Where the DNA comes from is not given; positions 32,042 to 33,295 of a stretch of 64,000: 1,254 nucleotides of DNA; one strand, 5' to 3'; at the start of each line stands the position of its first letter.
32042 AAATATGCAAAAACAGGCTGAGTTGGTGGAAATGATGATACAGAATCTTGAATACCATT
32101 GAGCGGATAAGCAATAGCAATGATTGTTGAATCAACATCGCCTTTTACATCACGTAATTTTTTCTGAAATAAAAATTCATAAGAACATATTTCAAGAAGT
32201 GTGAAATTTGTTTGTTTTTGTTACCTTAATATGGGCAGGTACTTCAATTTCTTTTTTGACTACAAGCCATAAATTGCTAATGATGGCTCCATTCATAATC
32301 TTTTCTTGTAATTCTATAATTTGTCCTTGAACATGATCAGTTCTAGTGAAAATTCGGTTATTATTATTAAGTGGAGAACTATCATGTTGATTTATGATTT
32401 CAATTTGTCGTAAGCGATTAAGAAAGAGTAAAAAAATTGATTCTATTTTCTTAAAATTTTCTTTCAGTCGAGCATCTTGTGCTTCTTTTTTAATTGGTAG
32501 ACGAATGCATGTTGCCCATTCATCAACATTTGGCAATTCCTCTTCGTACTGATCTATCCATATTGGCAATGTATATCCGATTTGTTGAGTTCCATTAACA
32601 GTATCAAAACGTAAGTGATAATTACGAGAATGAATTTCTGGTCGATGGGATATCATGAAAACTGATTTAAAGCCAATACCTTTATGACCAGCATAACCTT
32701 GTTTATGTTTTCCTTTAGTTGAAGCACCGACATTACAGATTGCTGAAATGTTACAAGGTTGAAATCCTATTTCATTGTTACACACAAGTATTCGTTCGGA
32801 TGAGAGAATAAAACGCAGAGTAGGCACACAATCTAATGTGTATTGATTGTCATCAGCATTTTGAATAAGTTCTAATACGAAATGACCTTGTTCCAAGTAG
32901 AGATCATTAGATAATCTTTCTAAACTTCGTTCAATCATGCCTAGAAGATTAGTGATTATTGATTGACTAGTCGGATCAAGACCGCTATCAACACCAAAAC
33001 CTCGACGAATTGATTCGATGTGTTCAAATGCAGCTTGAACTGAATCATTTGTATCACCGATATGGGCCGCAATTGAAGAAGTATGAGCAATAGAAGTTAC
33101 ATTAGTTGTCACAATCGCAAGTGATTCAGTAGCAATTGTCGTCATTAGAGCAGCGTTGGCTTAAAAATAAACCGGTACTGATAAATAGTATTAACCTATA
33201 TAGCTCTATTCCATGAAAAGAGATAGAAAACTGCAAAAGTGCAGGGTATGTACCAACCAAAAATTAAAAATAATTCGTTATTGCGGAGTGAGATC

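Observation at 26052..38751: Giant sacsin/NO VEIN-like gene (HATPase_c plus C-terminal DUF3883) in an animal genome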

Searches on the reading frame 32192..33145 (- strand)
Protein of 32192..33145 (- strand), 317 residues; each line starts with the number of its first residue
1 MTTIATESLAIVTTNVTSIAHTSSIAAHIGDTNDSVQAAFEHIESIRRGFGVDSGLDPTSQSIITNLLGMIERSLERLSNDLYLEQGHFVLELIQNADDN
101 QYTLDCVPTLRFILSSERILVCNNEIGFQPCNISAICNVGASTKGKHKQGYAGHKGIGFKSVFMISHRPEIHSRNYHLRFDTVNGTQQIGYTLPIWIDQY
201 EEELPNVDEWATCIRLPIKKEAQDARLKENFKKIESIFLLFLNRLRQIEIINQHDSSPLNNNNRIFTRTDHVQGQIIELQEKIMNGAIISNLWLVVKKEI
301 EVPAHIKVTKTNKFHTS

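Call 3: search_protein_families(library=pfam, proteins=[window:32192-33145:-], max_evalue=0.01)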
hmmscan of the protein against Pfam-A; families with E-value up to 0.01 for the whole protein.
window:32192-33145:- (317 aa): 1 family
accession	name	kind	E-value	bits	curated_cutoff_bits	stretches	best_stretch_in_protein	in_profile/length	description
PF25794.1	SACS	-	6.6e-10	39.6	32.8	1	83-181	15-128/247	Sacsin domain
